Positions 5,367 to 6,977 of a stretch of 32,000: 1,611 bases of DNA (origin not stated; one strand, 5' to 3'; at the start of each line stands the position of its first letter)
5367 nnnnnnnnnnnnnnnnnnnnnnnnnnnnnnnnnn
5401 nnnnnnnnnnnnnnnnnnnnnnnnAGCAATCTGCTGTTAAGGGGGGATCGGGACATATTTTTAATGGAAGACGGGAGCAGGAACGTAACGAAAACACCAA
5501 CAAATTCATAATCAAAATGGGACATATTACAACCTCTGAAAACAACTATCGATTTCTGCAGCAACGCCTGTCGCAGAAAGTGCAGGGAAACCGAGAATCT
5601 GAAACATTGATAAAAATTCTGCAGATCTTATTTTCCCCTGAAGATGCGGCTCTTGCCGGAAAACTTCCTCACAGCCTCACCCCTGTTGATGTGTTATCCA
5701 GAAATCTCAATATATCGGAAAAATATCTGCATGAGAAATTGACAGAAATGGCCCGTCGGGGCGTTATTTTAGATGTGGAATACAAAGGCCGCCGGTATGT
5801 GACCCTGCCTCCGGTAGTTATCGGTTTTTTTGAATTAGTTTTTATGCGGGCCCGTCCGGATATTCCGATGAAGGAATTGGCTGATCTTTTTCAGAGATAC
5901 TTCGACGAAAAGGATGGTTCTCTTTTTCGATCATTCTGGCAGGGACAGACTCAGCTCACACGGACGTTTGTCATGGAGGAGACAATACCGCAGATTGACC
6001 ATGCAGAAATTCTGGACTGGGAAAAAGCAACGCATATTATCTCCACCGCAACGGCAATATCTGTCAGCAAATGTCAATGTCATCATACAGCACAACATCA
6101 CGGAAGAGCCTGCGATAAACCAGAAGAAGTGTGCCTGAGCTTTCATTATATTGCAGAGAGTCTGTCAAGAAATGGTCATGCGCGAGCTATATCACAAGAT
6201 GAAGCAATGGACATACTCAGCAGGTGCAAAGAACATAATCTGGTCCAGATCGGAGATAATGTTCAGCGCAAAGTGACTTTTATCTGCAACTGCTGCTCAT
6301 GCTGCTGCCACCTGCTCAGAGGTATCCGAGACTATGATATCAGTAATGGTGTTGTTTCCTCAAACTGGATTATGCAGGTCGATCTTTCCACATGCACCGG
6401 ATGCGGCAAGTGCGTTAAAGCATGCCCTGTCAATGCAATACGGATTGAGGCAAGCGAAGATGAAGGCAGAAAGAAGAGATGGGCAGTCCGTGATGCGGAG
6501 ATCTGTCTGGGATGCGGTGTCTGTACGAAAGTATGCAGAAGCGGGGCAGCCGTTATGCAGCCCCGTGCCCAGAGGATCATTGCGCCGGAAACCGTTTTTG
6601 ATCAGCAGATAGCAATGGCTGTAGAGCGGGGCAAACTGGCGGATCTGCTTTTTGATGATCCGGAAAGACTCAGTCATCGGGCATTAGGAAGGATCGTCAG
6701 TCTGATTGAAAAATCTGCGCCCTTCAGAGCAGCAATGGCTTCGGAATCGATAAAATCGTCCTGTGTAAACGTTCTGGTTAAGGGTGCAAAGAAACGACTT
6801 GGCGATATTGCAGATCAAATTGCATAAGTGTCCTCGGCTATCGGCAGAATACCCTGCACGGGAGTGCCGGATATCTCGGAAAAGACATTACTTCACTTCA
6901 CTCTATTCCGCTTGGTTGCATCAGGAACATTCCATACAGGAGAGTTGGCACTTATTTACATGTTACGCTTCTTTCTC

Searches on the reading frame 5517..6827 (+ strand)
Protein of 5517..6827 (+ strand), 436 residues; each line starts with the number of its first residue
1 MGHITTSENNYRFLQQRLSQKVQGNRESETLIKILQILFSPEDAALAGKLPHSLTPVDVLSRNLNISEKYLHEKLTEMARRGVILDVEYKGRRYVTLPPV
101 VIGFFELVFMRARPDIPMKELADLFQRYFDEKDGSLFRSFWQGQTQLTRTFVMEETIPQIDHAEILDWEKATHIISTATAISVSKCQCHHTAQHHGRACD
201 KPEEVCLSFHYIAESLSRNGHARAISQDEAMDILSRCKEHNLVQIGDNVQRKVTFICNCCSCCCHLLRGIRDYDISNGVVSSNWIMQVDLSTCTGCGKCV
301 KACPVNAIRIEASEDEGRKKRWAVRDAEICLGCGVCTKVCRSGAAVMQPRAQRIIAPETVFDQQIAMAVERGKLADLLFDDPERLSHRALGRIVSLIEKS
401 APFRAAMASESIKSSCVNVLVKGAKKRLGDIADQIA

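Call 74: search_protein_families(library=pfam, proteins=[window:5517-6827:+], max_evalue=0.001)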
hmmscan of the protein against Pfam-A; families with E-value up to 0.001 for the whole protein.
window:5517-6827:+ (436 aa): 11 families
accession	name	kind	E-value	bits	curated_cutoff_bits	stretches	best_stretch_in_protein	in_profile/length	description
PF00037.32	Fer4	-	2.4e-13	49.7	21.1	1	287-309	2-24/24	4Fe-4S binding domain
PF12838.12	Fer4_7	-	2.3e-12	47.6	27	1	292-344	1-52/52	4Fe-4S dicluster domain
PF12837.12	Fer4_6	-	2e-11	43.7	25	1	285-308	1-24/24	4Fe-4S binding domain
PF13187.11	Fer4_9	-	3.8e-08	33.7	27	1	293-344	2-51/52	4Fe-4S dicluster domain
PF12797.12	Fer4_2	-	9.7e-08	31.9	24.5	1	284-305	1-22/22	4Fe-4S binding domain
PF13237.11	Fer4_10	-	1.6e-07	31.6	25.5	1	286-320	2-38/53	4Fe-4S dicluster domain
PF14697.11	Fer4_21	-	9.8e-07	29.2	35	1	288-340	3-51/59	4Fe-4S dicluster domain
PF25160.1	LdpA_Fe-S-bd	-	0.0002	21.5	27.6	1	288-310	23-45/49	LdpA Fe-S cluster-binding domain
PF12800.12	Fer4_4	-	0.00035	21.1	24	1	291-305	2-16/17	4Fe-4S binding domain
PF13183.11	Fer4_8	-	0.00042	21.2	27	1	290-343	2-67/68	4Fe-4S dicluster domain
PF13484.11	Fer4_16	-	0.00073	20.7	30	1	292-340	1-63/66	4Fe-4S double cluster binding domain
